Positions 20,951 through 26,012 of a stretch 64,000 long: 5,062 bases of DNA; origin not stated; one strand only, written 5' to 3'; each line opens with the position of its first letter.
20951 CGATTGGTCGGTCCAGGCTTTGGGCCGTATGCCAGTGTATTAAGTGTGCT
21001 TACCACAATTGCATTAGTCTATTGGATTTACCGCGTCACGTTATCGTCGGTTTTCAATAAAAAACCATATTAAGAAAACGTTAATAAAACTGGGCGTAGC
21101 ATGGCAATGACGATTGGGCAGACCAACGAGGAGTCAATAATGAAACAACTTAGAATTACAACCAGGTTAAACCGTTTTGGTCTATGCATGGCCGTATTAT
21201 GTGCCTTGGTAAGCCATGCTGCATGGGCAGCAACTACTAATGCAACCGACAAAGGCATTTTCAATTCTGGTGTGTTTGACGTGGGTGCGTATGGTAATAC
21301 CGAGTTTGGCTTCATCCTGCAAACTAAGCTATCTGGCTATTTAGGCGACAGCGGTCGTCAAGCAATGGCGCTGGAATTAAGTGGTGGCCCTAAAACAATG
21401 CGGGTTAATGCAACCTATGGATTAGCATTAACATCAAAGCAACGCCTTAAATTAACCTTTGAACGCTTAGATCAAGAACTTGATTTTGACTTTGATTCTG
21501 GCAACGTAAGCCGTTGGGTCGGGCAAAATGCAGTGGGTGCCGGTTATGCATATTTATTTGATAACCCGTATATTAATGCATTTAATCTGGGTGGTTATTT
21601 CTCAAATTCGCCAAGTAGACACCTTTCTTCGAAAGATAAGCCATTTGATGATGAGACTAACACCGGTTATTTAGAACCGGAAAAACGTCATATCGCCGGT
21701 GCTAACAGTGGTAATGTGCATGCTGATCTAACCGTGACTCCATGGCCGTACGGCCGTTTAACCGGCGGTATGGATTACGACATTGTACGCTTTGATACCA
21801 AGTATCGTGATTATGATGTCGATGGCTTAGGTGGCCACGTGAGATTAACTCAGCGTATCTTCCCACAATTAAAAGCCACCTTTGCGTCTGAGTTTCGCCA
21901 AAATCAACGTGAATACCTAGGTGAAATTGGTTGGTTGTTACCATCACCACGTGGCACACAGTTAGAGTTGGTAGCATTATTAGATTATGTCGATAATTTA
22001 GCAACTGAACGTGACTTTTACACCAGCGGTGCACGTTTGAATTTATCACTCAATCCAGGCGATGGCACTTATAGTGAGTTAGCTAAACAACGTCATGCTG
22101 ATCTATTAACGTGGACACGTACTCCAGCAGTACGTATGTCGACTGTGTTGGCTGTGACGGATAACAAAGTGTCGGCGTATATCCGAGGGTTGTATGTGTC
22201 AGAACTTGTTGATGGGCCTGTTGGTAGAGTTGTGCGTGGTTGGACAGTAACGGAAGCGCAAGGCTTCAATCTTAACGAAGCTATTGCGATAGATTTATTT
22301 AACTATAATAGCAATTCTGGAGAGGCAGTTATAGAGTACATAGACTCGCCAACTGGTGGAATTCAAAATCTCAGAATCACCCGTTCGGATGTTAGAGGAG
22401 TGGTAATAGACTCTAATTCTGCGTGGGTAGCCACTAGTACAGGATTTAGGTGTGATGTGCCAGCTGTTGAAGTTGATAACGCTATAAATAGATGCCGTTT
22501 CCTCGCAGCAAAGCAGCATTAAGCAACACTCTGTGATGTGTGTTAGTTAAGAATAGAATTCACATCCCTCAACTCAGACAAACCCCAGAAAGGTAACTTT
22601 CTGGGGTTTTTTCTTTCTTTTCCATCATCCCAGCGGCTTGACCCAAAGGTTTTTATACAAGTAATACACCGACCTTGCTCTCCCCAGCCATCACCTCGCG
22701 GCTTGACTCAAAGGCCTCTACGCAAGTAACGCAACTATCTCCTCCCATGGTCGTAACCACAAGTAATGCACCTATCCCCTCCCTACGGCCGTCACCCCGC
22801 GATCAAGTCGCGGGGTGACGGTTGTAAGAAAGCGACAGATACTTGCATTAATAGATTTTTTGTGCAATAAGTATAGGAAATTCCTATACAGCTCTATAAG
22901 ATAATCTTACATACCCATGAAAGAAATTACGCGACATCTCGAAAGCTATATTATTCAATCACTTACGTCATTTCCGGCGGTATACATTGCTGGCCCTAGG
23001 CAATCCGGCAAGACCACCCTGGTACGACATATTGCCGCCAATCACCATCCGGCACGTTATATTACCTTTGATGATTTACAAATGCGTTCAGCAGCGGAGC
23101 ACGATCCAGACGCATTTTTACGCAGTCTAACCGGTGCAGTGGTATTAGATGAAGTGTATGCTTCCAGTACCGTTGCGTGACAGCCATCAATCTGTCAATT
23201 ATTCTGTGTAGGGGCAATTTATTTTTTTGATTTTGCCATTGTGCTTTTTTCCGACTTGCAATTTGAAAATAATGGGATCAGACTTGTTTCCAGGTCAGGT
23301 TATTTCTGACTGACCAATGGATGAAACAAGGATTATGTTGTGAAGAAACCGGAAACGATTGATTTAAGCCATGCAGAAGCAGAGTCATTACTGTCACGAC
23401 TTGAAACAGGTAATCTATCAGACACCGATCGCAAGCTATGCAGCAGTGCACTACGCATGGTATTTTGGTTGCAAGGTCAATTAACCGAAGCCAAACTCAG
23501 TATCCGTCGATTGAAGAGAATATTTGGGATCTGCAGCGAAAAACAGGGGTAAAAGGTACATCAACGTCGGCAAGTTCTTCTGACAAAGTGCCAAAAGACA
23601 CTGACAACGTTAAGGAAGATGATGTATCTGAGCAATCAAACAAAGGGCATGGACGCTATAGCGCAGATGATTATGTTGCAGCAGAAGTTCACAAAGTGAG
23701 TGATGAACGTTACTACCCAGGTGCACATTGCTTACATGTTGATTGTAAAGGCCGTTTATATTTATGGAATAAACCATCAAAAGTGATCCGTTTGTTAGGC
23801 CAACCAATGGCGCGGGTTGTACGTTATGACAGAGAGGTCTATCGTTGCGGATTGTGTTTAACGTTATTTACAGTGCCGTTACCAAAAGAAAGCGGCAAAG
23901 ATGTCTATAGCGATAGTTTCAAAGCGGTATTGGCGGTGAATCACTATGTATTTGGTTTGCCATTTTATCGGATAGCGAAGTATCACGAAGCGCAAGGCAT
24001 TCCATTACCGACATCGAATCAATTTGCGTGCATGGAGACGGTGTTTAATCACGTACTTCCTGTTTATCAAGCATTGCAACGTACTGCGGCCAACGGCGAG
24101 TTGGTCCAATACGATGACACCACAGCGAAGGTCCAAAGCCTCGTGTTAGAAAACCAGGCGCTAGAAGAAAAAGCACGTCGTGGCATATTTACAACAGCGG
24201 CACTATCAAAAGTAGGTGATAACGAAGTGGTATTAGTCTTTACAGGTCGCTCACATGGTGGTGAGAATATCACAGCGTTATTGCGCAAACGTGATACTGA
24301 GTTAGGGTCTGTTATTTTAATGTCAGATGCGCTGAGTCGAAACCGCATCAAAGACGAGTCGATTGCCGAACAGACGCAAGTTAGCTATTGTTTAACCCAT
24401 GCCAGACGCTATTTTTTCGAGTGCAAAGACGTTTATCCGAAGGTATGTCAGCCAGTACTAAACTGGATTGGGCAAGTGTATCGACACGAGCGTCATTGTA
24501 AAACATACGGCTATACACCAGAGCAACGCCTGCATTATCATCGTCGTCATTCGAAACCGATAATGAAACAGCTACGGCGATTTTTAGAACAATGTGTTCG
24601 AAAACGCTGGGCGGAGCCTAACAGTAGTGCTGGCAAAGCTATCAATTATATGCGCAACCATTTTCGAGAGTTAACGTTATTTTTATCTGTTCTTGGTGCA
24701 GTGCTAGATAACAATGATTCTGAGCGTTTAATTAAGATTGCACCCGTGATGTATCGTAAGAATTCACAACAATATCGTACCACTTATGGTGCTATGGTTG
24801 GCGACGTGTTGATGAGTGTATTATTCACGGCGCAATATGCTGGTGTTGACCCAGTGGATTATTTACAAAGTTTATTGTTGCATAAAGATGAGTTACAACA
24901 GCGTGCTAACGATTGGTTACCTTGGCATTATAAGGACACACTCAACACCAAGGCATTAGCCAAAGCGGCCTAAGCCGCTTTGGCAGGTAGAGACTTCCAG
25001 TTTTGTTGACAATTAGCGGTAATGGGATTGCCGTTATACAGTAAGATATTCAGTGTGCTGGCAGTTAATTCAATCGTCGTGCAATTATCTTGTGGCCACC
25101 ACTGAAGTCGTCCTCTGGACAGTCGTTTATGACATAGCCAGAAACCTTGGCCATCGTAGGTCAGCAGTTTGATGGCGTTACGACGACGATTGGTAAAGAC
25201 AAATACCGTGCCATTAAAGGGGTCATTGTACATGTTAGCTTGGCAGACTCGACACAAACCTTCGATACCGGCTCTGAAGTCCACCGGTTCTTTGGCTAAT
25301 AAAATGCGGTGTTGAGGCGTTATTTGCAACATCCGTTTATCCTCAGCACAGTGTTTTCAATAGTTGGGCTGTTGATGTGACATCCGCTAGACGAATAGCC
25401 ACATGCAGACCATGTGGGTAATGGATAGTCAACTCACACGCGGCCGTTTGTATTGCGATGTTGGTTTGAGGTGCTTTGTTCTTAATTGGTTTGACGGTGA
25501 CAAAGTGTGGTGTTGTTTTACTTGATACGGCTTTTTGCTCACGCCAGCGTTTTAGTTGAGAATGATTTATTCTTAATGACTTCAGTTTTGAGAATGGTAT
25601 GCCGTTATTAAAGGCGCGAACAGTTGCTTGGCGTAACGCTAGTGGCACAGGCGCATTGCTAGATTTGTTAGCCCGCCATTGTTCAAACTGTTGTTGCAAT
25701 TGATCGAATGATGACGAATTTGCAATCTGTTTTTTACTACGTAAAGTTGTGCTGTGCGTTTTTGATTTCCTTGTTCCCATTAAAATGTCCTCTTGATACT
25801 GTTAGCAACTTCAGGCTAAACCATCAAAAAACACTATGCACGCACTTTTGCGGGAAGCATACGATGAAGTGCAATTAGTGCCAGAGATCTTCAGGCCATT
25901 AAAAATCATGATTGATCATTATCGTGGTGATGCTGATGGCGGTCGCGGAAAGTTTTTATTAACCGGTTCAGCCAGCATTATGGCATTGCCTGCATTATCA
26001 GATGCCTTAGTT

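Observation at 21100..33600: Accessory-looking segment: OPT transporter, paralog A, split ATPase/IS66, paralog B, giant repeat protein, orphan HTH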

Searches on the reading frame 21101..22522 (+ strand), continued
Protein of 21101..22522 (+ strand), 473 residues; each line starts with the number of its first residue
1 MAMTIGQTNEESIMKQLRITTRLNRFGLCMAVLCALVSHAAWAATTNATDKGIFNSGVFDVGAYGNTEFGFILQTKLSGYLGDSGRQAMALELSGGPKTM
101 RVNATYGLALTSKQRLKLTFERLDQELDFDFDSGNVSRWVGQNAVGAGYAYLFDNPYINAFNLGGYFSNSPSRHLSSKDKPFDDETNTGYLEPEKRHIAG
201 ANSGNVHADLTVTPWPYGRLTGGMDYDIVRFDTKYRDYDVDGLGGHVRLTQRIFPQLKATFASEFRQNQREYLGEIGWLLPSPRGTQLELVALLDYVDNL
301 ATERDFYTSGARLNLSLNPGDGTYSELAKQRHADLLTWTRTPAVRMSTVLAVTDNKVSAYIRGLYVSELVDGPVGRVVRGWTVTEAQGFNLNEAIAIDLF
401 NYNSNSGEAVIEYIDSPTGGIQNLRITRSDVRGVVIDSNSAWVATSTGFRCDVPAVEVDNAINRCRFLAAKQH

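Call 98: find_encoding_contigs(protein=P0006, flank=8000, max_places=2)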
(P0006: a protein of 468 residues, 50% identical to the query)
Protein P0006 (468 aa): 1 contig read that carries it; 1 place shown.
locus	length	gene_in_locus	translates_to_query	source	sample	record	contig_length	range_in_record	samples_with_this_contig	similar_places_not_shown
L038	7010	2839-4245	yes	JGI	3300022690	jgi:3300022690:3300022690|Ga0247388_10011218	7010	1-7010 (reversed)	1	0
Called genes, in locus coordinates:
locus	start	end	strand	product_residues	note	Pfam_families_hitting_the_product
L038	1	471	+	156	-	PF00753:Lactamase_B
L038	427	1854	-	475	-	PF13567:DUF4131, PF03772:Competence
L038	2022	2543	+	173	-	PF09835:DUF2062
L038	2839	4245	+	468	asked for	-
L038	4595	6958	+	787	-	PF03477:ATP-cone, PF00317:Ribonuc_red_lgN, PF02867:Ribonuc_red_lgC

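Call 99: find_encoding_contigs(protein=P0010, flank=8000, max_places=2)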
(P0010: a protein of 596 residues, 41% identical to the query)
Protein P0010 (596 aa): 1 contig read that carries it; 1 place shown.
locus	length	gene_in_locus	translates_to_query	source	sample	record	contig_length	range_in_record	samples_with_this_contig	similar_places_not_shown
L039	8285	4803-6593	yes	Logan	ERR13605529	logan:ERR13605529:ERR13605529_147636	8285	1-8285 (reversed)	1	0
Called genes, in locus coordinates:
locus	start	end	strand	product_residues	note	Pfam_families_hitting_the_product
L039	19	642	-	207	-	PF13784:Fic_N, PF02661:Fic (weak)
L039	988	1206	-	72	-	-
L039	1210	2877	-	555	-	PF00795:CN_hydrolase, PF02540:NAD_synthase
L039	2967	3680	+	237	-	PF03167:UDG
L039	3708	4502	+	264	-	PF00194:Carb_anhydrase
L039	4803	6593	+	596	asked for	-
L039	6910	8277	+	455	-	-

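Call 100: find_encoding_contigs(protein=P0011, flank=8000, max_places=2)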
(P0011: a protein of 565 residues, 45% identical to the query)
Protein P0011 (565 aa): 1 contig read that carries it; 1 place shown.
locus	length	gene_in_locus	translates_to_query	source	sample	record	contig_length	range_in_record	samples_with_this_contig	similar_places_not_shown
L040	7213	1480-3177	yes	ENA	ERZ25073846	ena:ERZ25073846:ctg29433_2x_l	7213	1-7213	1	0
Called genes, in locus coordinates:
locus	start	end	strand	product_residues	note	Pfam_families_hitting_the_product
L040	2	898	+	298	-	?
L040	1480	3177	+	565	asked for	-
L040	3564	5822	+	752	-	-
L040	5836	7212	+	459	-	?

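Call 103: search_protein_families(library=pfam, proteins=[L004:5385-9617:+, L005:11332-14154:+, L036:8090-11323:+, L009:7212-9554:+, L010:3936-6056:+], max_evalue=1)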
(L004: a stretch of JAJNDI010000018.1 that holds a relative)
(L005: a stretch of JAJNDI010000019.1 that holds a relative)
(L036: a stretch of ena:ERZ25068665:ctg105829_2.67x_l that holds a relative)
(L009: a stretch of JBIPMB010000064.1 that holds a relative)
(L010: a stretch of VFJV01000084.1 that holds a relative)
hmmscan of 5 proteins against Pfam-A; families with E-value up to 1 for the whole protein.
L004:5385-9617:+ (1411 aa): 0 families

L005:11332-14154:+ (941 aa): 2 families
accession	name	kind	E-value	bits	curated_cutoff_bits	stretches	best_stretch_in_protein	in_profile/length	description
PF23883.1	DUF7236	-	0.099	13.2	27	1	775-835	40-97/104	Family of unknown function (DUF7236)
PF14575.11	EphA2_TM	-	0.86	10.8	28.9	0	571-607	3-39/74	Ephrin type-A receptor 2 transmembrane domain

L036:8090-11323:+ (1078 aa): 5 families
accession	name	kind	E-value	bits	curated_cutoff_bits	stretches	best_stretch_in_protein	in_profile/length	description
PF22555.1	DAM-like-phage1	-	0.044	13.5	27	1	786-849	122-184/274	Phage DNA Adenine Methylase-like domain 1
PF05283.16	MGC-24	-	0.12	13.2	28.5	1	420-497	55-132/140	Multi-glycosylated core protein 24 (MGC-24), sialomucin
PF05501.16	DUF755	-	0.18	12.5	29.1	1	896-967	41-114/122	Domain of unknown function (DUF755)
PF02656.20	DUF202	-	0.32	11.9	23.4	1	466-496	34-64/68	Domain of unknown function (DUF202)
PF06009.19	Laminin_II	-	0.81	10.1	33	0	793-878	2-80/138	Laminin Domain II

L009:7212-9554:+ (781 aa): 1 family
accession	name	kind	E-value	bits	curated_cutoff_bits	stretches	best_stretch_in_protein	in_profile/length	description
PF24156.1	DUF7407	-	0.14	12.9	28.2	1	136-176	21-61/74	Domain of unknown function (DUF7407)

L010:3936-6056:+ (707 aa): 2 families
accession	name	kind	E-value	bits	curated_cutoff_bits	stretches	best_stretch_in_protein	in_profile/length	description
PF12048.14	DUF3530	-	0.12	12.2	29.8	1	317-439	128-211/310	Protein of unknown function (DUF3530)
PF00288.32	GHMP_kinases_N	-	0.13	12.9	22.3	1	603-639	32-67/87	GHMP kinases N terminal domain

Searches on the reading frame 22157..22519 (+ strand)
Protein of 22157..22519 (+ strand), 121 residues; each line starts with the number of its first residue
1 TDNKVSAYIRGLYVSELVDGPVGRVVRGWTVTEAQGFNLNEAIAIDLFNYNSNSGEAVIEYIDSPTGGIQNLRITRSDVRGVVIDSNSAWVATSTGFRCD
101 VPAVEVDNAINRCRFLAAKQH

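Call 90: search_protein_families(library=pfam, proteins=[window:22157-22519:+], max_evalue=10)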
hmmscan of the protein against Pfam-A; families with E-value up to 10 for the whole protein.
seq(121 aa): 0 families

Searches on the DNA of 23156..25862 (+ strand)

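Call 34: search_dna_similar(query=window:23156-25862:+, collection=plasmids, mode=distant, max_rows=10)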
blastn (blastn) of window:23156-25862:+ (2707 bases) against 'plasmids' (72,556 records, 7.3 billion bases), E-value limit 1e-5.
Records with a match: 1; places in all: 2; records where one place covers at least 80% of the query: 0.
Best place of each record, by identity: 60-80% 1.
By first word of the organism name: Candidatus 1.
By predicted mobility (MOB-suite, as given by PLSDB): non-mobilizable 1.
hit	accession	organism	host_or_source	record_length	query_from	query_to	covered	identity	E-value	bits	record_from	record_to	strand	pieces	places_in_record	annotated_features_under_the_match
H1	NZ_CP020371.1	Candidatus Thiodictyon syntrophicum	meromictic lake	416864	1954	2048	4%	75.8%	7e-8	69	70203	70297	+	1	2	tnpB: IS66 family insertion sequence element accessory protein TnpB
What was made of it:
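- Tried and rejected: DNA search with the IS against plasmids gave only a 95-nt tnpB match (call 34).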

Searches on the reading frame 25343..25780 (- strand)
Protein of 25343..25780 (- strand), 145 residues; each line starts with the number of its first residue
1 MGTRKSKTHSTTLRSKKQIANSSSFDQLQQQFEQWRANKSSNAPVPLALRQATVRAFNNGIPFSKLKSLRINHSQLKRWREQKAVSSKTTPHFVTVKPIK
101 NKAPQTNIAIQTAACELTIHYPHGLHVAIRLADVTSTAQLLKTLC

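Call 3: search_protein_families(library=pfam, proteins=[window:25343-25780:-], max_evalue=0.01)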
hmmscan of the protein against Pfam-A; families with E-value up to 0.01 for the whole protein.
window:25343-25780:- (145 aa): 1 family
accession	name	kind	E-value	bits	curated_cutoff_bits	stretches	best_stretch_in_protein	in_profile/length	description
PF06311.17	NumbF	-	0.0058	17.4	27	1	42-107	8-77/94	NUMB domain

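Call 4: search_protein_families(library=ncbifam, proteins=[window:25343-25780:-], max_evalue=0.01)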
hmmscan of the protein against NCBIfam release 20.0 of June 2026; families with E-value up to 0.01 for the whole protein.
window:25343-25780:- (145 aa): 1 family
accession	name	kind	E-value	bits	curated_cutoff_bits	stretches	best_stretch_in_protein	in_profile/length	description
NF047595.1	IS66_ISRel24_TnpA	equivalog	3.8e-05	24.3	74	1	70-141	32-110/113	IS66-like element accessory protein TnpA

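Call 95: search_protein_families(library=ncbifam, proteins=[window:25343-25780:-], max_evalue=0.001)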
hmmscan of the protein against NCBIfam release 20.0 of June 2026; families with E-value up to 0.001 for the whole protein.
window:25343-25780:- (145 aa): 1 family
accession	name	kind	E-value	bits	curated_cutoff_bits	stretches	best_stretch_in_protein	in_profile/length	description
NF047595.1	IS66_ISRel24_TnpA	equivalog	3.8e-05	24.3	74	1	70-141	32-110/113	IS66-like element accessory protein TnpA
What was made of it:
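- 25343..25780 (-): IS66 TnpA-like accessory ORF. Weak NF047595 match, E = 3.8e-5, below the curated cutoff (calls 4, 95).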
